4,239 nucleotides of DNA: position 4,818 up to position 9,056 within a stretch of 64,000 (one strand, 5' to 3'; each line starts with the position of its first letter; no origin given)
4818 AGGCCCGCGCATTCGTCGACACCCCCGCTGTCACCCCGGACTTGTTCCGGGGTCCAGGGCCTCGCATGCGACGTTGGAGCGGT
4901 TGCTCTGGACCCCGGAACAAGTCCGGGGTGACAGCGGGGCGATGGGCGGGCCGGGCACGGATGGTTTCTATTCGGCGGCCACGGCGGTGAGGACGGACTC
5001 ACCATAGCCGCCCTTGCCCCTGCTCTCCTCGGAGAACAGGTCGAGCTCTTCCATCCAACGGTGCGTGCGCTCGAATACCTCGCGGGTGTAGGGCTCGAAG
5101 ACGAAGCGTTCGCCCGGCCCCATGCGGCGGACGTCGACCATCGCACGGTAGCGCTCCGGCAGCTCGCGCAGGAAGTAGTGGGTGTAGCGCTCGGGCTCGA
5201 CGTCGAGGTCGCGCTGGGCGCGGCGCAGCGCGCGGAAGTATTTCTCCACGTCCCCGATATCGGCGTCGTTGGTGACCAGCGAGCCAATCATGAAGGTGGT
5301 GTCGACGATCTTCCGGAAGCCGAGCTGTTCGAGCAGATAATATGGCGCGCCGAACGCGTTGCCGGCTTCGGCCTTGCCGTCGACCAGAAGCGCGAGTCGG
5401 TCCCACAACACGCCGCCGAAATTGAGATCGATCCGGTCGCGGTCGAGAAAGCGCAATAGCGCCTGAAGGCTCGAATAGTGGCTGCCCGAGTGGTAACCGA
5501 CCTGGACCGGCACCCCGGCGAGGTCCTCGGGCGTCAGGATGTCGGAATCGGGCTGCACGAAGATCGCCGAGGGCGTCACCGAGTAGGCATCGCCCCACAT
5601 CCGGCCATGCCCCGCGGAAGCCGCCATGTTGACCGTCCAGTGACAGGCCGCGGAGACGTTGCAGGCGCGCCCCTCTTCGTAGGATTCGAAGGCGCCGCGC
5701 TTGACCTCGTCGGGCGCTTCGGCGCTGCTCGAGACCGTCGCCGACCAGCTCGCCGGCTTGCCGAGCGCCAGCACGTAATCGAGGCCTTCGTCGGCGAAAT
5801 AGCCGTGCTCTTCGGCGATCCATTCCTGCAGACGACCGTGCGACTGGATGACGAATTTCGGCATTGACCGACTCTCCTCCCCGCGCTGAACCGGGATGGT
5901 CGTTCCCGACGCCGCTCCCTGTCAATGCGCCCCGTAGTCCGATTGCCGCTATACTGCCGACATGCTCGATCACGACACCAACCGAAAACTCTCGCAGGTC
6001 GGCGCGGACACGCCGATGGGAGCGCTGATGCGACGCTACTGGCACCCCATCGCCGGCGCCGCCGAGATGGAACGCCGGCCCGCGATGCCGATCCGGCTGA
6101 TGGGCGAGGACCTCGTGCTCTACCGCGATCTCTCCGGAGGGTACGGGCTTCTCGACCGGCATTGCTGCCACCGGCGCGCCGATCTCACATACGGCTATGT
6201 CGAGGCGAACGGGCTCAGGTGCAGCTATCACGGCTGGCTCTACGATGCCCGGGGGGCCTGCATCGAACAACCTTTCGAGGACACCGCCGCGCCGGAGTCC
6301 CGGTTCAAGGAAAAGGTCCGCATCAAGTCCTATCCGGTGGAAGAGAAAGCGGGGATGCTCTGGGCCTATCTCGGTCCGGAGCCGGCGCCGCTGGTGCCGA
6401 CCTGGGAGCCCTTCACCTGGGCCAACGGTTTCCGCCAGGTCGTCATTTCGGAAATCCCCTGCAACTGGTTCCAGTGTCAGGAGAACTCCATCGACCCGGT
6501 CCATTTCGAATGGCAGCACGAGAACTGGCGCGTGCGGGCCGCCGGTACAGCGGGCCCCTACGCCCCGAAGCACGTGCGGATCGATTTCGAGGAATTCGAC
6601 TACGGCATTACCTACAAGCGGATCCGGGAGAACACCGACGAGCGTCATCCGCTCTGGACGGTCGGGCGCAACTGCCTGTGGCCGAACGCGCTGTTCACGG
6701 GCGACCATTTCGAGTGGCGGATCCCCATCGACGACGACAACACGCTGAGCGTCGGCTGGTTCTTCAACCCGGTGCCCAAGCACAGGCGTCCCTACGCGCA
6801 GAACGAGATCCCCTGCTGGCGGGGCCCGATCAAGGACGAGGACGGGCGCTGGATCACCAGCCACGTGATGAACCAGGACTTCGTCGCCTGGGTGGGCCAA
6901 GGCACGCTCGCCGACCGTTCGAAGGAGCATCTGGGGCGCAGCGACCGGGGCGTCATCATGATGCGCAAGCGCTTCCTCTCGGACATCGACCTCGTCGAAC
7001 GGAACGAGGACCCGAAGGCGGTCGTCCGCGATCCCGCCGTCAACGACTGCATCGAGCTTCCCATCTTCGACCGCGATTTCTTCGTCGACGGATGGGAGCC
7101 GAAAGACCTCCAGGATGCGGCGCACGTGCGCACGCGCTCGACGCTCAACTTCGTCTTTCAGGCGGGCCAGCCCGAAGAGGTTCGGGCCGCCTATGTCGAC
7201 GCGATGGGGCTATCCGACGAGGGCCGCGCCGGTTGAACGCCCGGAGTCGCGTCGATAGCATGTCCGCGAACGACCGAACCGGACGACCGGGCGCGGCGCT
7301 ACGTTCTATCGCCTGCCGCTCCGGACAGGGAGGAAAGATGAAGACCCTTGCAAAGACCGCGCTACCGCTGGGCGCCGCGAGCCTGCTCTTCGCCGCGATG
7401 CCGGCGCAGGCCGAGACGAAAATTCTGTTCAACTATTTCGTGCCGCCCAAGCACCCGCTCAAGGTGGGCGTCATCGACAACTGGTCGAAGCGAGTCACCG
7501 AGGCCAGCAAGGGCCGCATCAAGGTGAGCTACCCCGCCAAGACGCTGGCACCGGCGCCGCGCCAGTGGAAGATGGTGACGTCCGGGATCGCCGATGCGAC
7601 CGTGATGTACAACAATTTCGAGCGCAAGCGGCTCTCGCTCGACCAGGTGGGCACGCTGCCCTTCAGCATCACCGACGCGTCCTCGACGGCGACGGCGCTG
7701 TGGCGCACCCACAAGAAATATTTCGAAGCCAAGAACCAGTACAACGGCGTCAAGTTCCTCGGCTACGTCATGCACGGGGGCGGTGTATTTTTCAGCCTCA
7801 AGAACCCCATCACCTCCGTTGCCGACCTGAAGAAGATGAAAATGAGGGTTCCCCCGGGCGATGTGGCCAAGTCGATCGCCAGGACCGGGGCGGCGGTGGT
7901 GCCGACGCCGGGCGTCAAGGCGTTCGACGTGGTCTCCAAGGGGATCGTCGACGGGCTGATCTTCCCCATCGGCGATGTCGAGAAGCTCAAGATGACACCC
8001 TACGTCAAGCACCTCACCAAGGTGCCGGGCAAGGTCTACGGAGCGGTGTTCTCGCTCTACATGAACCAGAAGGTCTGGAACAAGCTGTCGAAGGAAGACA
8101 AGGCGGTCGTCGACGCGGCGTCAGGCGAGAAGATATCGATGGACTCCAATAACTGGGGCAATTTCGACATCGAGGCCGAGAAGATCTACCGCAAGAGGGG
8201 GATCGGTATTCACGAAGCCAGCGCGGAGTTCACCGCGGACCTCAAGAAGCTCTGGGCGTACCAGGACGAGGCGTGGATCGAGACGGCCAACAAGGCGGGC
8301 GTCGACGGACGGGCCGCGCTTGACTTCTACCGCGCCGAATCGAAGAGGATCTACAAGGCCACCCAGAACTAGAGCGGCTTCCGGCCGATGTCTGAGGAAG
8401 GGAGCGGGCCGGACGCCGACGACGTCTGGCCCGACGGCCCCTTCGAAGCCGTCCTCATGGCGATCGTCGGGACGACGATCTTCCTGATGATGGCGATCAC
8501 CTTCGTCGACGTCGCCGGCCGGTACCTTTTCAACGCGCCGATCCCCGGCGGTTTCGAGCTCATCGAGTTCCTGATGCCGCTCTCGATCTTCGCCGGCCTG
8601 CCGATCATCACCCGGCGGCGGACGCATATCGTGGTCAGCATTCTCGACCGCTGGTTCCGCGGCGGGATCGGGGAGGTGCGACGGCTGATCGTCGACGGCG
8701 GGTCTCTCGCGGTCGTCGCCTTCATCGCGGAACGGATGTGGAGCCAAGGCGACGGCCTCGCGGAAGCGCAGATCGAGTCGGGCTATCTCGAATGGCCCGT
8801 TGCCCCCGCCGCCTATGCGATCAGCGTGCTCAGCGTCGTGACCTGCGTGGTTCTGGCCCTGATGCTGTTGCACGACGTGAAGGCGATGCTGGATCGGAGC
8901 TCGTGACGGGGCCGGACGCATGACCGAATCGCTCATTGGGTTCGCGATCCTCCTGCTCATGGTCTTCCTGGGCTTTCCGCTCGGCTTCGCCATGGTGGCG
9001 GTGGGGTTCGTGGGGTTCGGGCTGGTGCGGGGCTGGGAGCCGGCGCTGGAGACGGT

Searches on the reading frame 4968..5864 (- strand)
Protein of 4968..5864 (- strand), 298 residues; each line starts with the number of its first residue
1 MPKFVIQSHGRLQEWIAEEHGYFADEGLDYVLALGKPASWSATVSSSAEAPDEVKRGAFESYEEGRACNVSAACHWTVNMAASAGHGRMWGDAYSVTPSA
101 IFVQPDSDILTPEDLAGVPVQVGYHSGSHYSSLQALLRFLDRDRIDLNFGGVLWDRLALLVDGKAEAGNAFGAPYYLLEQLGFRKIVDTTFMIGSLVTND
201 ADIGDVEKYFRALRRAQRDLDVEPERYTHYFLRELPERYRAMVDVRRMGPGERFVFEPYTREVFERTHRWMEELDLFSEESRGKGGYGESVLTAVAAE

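Call 9: search_protein_families(library=pfam, proteins=[window:4968-5864:-])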
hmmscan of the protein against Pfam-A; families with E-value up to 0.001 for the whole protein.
window:4968-5864:- (298 aa): 0 families
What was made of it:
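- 4968..5864 (-): conserved cytoplasmic protein with an NMT1/THI5/SsuA (periplasmic-binding-protein) fold and no Pfam hit; travels with ligXa and SBP5. No Pfam hit (call 9).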

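Call 38: search_solved_structures(query=window:4968-5864:-, max_evalue=10)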
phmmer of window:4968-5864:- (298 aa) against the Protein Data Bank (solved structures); distinct sequences matched with E-value up to 10: 1.
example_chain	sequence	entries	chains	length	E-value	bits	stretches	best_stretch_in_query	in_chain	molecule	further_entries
2p4w_A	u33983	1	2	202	0.95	12.1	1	174-267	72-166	Transcriptional regulatory protein arsR family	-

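Call 55: search_protein_families(library=ncbifam, proteins=[window:4968-5864:-], max_evalue=1)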
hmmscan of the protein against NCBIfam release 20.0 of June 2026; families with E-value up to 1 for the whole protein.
window:4968-5864:- (298 aa): 1 family
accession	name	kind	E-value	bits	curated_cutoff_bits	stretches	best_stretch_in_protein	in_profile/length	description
TIGR01729.1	taurine_ABC_bnd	equivalog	0.05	13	304.25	1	100-137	83-120/300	taurine ABC transporter substrate-binding protein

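Call 58: find_homologous_proteins(query=window:4968-5864:-, max_evalue=0.001)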
Query window:4968-5864:- (298 aa): 7976 proteins with E <= 0.001 among 8000 candidates; the best 120 are listed.
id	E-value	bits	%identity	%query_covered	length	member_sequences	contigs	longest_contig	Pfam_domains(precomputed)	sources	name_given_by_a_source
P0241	3.7e-190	649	94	100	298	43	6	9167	-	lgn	-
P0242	9.2e-188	641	94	100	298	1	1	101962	-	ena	-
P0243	1.1e-187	641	94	100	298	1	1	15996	-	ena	-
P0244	9.3e-187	638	94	100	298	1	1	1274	-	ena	-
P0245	7.1e-185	632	92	100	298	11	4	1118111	-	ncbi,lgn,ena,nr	ncbi:MAG: hypothetical protein OYH76_00150 [Defluviicoccus sp.]|nr:hypothetical protein [Defluviicoc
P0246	6.5e-184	628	92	100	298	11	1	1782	-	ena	-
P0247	5.4e-177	606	89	100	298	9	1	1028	-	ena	-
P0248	5.4e-175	599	88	100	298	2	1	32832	-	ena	-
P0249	1.1e-173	595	88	100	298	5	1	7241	-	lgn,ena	-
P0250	1.7e-170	584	86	100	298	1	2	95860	-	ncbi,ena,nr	ncbi:MAG: hypothetical protein OXI22_20475 [Defluviicoccus sp.]|nr:hypothetical protein [Defluviicoc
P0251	2.9e-170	584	84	100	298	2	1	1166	-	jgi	-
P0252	3.1e-165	567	81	97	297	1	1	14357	-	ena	-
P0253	5.1e-165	566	80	100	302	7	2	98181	-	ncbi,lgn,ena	-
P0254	5.8e-164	563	80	100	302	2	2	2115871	-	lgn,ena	-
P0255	1.7e-162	558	78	100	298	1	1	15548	-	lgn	-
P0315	6.6e-128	444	64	98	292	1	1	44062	-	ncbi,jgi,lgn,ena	-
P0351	5.5e-127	441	65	98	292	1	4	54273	-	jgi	jgi:NitT/TauT family transport system substrate-binding protein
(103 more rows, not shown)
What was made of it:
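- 4968..5864 (-): Member of a large family with about 65% identity across phyla (call 58).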

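Call 59: find_encoding_contigs(protein=P0351, flank=6000, max_places=2)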
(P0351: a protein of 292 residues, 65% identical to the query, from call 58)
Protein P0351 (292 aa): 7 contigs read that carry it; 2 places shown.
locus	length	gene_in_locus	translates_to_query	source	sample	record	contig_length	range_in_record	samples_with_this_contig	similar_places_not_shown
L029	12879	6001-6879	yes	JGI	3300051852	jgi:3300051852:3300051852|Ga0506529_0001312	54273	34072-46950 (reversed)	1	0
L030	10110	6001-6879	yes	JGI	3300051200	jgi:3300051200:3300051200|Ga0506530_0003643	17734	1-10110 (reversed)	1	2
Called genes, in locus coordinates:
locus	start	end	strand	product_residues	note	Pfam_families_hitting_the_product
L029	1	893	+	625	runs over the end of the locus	PF01970:TctA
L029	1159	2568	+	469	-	PF00890:FAD_binding_2, PF01262:AlaDh_PNT_C (faint), PF01266:DAO, PF03486:HI0933_like, PF07992:Pyr_redox_2 (weak), PF12831:FAD_oxidored, PF13450:NAD_binding_8 (weak), PF13738:Pyr_redox_3 (faint)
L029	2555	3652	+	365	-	PF27541:CitB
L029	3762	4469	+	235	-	PF03781:FGE-sulfatase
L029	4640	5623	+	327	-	PF13379:NMT1_2 (faint), PF09084:NMT1, PF12974:Phosphonate-bd (weak)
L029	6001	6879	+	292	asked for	-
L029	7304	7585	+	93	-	PF13441:Gly-zipper_YMGG, PF13488:Gly-zipper_Omp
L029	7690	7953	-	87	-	-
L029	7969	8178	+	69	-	-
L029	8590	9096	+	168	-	PF04519:Bactofilin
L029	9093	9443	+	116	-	-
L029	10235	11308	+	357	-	PF25852:DUF6242_C (faint), PF02012:BNR (faint), PF15899:BNR_6 (faint), PF15902:Sortilin-Vps10 (weak)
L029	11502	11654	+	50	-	-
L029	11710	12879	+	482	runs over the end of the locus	PF20695:UbiD_N, PF01977:UbiD, PF20696:UbiD_C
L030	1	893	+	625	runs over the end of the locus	PF01970:TctA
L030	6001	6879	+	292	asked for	-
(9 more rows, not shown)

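Call 60: find_encoding_contigs(protein=P0315, flank=6000, max_places=2)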
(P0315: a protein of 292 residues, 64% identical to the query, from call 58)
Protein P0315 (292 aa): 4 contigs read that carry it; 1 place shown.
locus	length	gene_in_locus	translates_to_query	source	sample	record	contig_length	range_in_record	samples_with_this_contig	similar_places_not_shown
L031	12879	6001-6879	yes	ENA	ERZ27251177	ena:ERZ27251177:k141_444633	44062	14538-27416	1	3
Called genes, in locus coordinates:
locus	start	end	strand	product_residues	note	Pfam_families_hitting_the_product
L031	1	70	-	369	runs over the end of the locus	PF01321:Creatinase_N (weak), PF00557:Peptidase_M24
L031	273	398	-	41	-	-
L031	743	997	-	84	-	PF01850:PIN (weak)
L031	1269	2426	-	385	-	PF04909:Amidohydro_2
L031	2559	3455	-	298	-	PF23023:Anti-Pycsar_Apyc1, PF00753:Lactamase_B, PF12706:Lactamase_B_2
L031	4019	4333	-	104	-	-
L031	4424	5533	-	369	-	PF02931:Neur_chan_LBD, PF02932:Neur_chan_memb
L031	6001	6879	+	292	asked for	-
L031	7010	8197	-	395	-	-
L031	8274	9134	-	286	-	PF20434:BD-FAE, PF07859:Abhydrolase_3, PF00135:COesterase, PF00326:Peptidase_S9 (weak)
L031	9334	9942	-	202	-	-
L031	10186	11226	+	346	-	PF12974:Phosphonate-bd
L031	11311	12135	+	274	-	PF00005:ABC_tran, PF13304:AAA_21 (weak)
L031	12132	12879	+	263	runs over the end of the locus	PF00528:BPD_transp_1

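Call 87: predict_structure(alignment_id=A3)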
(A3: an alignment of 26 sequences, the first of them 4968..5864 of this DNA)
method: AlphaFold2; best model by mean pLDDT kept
length: 298 residues; sequences in the alignment: 26
mean_pLDDT: 79.3   pTM: 0.80
mean pLDDT of the five models: 79.3, 73.2, 60.7, 57.1, 55.2
residues with pLDDT >= 90: 88; 70-90: 145; 50-70: 40; < 50: 25
segments of 3 or more residues with pLDDT < 50: 36-44, 49-51, 57-60, 63-65, 296-298
pLDDT, mean of each block of 10 residues (from residue 1): 78 79 92 60 47 49 61 83 85 87 93 96 78 92 90 81 89 76 90 84 92 89 73 69 63 83 91 79 83 62
secondary structure, 60 per line:
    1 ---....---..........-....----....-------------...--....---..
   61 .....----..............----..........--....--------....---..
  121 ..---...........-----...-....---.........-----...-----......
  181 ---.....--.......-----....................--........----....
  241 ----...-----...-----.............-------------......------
elements in order: E4-7 H11-20 H22-25 E30-33 H52-55 H59-65 E70-74 H75-83 E88-97 E100-103 H112-115 E119-122 H126-136 E146-149 H153-161 E167-169 H175-180 E184-188 E191-197 H203-222 H225-232 H237-240 E253-255 H261-273 H287-290

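Call 90: fold_search(model_id=the predicted structure, library=pdb)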
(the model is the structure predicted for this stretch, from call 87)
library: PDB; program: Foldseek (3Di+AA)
matches with E <= 10: 794; with E <= 0.001: 395
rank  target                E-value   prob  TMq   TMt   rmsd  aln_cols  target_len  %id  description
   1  3ix1_A                2.9e-11  1.00  0.64  0.63   5.4       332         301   14  Periplasmic N-formyl-4-amino-5-aminomethyl-2-methylpyrimidine binding protein from Bacillus halodurans (released 2010-10-13)
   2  3ksx                  5.1e-11  1.00  0.66  0.68   4.8       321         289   14  The alkanesulfonate-binding protein SsuA from Xanthomonas axonopodis pv. citri bound to MOPS (released 2010-10-13)
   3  4h67_H                1.9e-10  1.00  0.63  0.62   5.4       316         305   12  Crystal structure of HMP synthase Thi5 from S. cerevisiae (released 2012-10-17)
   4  4h67_B                2.6e-10  1.00  0.63  0.61   5.4       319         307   12  Crystal structure of HMP synthase Thi5 from S. cerevisiae (released 2012-10-17)
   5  4h67_A                2.8e-10  1.00  0.62  0.56   5.7       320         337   11  Crystal structure of HMP synthase Thi5 from S. cerevisiae (released 2012-10-17)
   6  4h67_E                2.8e-10  1.00  0.60  0.59   5.8       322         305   11  Crystal structure of HMP synthase Thi5 from S. cerevisiae (released 2012-10-17)
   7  4h6d_E                2.9e-10  1.00  0.60  0.60   5.9       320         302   12  Crystal structure of PLP-soaked HMP synthase Thi5 from S. cerevisiae (released 2012-10-17)
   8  4h6d_A                3.1e-10  1.00  0.58  0.56   6.1       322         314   13  Crystal structure of PLP-soaked HMP synthase Thi5 from S. cerevisiae (released 2012-10-17)
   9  4h67_G                3.8e-10  1.00  0.63  0.58   5.5       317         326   12  Crystal structure of HMP synthase Thi5 from S. cerevisiae (released 2012-10-17)
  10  4h6d_B                5.1e-10  1.00  0.61  0.56   5.9       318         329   11  Crystal structure of PLP-soaked HMP synthase Thi5 from S. cerevisiae (released 2012-10-17)
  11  4h67_D                5.7e-10  1.00  0.62  0.56   5.6       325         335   12  Crystal structure of HMP synthase Thi5 from S. cerevisiae (released 2012-10-17)
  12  4nmy_A                7.8e-10  1.00  0.59  0.59   6.9       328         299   14  Crystal Structure of the Thiamin-bound form of Substrate-binding Protein of ABC Transporter from Clostridium difficile (released 2013-12-04)
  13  3e4r                  8.8e-10  1.00  0.66  0.68   5.0       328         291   15  Crystal structure of the alkanesulfonate binding protein (SsuA) from the phytopathogenic bacteria Xanthomonas axonopodis (released 2008-09-23)
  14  4h6d_C                8.8e-10  1.00  0.61  0.55   6.0       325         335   11  Crystal structure of PLP-soaked HMP synthase Thi5 from S. cerevisiae (released 2012-10-17)
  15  3ksj                  1.1e-09  1.00  0.64  0.66   5.2       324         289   14  The alkanesulfonate-binding protein SsuA from Xabthomonas axonopodis pv. citri bound to MES (released 2010-10-13)
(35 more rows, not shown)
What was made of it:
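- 4968..5864 (-): AF2 model pLDDT 79; Foldseek top hits are 3IX1, SsuA and Thi5, with DszB also hit (calls 87, 90).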

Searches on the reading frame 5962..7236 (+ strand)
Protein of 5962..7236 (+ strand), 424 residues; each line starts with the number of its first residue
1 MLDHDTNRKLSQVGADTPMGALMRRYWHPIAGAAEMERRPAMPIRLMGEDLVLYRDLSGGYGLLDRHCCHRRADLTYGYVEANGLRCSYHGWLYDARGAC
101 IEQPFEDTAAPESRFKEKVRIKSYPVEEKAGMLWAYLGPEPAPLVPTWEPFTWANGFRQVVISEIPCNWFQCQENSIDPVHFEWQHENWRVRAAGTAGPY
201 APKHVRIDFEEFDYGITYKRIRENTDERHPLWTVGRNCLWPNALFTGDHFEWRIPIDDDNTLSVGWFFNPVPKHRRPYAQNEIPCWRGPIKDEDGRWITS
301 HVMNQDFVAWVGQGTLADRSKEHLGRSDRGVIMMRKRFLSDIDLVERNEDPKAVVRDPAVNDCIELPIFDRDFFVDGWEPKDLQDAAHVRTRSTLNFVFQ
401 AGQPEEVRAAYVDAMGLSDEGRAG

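Call 9: search_protein_families(library=pfam, proteins=[window:5962-7236:+])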
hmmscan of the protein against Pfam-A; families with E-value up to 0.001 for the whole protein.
window:5962-7236:+ (424 aa): 2 families
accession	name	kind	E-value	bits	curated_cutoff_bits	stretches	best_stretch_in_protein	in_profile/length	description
PF00355.32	Rieske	-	3.7e-16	59.2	20.3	1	27-108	2-83/88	Rieske [2Fe-2S] domain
PF19301.5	LigXa_C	-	2.4e-11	43.8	27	1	302-350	206-254/304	LigXa C-terminal domain like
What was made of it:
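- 5962..7236 (+): LigXa-like Rieske oxygenase (inferred O-demethylase oxygenase component). Rieske + LigXa_C domains (call 9).
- Checked: The Rieske gene (5962-7236) and the TRAP dctPQM genes (7338-10215) lie between it and the operon (call 9).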

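Call 55: search_protein_families(library=ncbifam, proteins=[window:5962-7236:+], max_evalue=1)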
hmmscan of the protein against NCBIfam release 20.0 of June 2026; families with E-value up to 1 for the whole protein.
window:5962-7236:+ (424 aa): 7 families
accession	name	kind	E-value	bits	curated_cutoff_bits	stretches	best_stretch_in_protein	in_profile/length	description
NF052579.1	BetMthstMoxSdmAMthl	equivalog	9.4e-20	70.8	600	1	25-138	16-127/351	4beta-methylsterol monooxygenase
NF042946.1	3PPDioc_HcaE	equivalog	2.4e-06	26.8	830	1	25-125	37-139/450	3-phenylpropionate/cinnamic acid dioxygenase subunit alpha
NF041683.1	ant_diox_AndAb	equivalog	3e-05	24.2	150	1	27-101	2-76/100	anthranilate 1,2-dioxygenase ferredoxin subunit AndAb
NF041174.1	SDX_Thmprot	equivalog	0.00044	20.4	170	1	27-133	2-105/109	sulredoxin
NF041684.1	ant_diox_AndAc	equivalog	0.028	13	750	1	51-107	72-129/418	anthranilate 1,2-dioxygenase large subunit AndAc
NF007422.0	PRK09965.1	equivalog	0.038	14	113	1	57-97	31-71/106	bifunctional 3-phenylpropionate/cinnamic acid dioxygenase ferredoxin subunit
TIGR02377.1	MocE_fam_FeS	subfamily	0.098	12.7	136.15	1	33-104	8-80/101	MocE family 2Fe-2S type ferredoxin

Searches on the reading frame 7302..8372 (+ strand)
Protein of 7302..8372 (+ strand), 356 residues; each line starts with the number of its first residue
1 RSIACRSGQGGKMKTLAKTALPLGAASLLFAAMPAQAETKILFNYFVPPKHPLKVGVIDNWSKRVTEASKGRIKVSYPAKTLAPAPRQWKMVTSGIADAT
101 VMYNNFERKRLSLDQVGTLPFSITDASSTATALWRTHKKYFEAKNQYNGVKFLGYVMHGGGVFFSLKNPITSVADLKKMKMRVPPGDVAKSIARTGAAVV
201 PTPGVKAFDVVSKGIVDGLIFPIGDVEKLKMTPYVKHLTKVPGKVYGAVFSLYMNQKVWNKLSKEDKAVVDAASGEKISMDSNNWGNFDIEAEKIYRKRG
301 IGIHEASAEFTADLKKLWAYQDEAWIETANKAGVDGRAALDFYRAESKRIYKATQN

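Call 9: search_protein_families(library=pfam, proteins=[window:7302-8372:+])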
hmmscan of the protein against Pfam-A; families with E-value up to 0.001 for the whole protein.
window:7302-8372:+ (356 aa): 1 family
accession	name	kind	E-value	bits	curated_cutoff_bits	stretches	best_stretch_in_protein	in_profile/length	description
PF03480.18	DctP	-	3.3e-32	112.4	23.4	1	43-316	1-273/286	Bacterial extracellular solute-binding protein, family 7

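Call 55: search_protein_families(library=ncbifam, proteins=[window:7302-8372:+], max_evalue=1)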
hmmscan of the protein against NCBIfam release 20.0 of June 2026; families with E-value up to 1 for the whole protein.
window:7302-8372:+ (356 aa): 2 families
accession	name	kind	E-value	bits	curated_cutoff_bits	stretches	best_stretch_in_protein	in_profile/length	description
NF037995.1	TRAP_S1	subfamily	8.8e-20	71.1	50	1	57-309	15-266/271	TRAP transporter substrate-binding protein DctP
TIGR00787.1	dctP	subfamily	1.1e-16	61.1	175.05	1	44-277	2-234/257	DctP family TRAP transporter solute-binding subunit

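Call 83: search_solved_structures(query=window:7338-8372:+, max_evalue=0.00001)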
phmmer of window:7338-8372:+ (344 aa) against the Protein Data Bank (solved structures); distinct sequences matched with E-value up to 0.00001: 52.
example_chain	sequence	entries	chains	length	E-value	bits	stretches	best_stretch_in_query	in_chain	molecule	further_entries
4p56_A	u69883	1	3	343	1.9e-45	158.9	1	8-338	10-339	Putative extracellular solute-binding protein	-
7nr2_AAA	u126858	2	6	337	2.1e-30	109.4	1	27-331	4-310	TRAP dicarboxylate transporter, DctP subunit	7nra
5im2_A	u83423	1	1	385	3.9e-28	102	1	4-333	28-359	Twin-arginine translocation pathway signal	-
5i5p_A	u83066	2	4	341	7.9e-28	101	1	9-326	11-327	TRAP TRANSPORTER SOLUTE BINDING PROTEIN | TRAP solute Binding Protein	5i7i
5iga_A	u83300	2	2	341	5.3e-27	98.3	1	9-326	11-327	TRAP TRANSPORTER SOLUTE BINDING PROTEIN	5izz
7nqg_AAA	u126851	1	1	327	3.3e-22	82.5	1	32-327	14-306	TrapT family, dctP subunit, C4-dicarboxylate periplasmic binding protein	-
4pgn_A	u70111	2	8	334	7e-19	71.6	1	10-328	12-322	Extracellular solute-binding protein, family 7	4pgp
4nap_A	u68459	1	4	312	3e-18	69.5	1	35-328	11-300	Extracellular solute-binding protein, family 7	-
4n6d_A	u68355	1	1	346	9.4e-18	67.9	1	9-329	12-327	TRAP dicarboxylate transporter-DctP subunit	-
7nsw_AAA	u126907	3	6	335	2.5e-15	59.9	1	24-329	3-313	TRAP dicarboxylate transporter-DctP subunit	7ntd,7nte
7nrr_AAA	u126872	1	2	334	2.9e-15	59.7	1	24-329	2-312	TRAP dicarboxylate transporter-DctP subunit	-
4p47_A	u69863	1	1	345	5.1e-11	45.7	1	9-303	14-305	TRAP dicarboxylate transporter, DctP subunit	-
4mco_A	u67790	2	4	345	5.1e-11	45.7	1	42-295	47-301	TRAP dicarboxylate transporter-DctP subunit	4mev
4n8y_A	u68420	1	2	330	3.6e-10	42.9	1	43-293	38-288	Putative TRAP-type C4-dicarboxylate transport system, binding periplasmic protein (DctP su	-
4p9k_A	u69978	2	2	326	6.3e-10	42.1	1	8-267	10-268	TRAP dicarboxylate transporter, DctP subunit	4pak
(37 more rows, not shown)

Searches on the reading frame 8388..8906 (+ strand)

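Call 9: search_protein_families(library=pfam, proteins=[window:8388-8906:+])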
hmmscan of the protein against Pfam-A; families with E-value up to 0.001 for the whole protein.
window:8388-8906:+ (172 aa): 1 family
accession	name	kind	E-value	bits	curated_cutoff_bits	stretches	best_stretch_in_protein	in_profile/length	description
PF04290.18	DctQ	-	8.2e-21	74.7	28.3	1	34-165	1-131/132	Tripartite ATP-independent periplasmic transporters, DctQ component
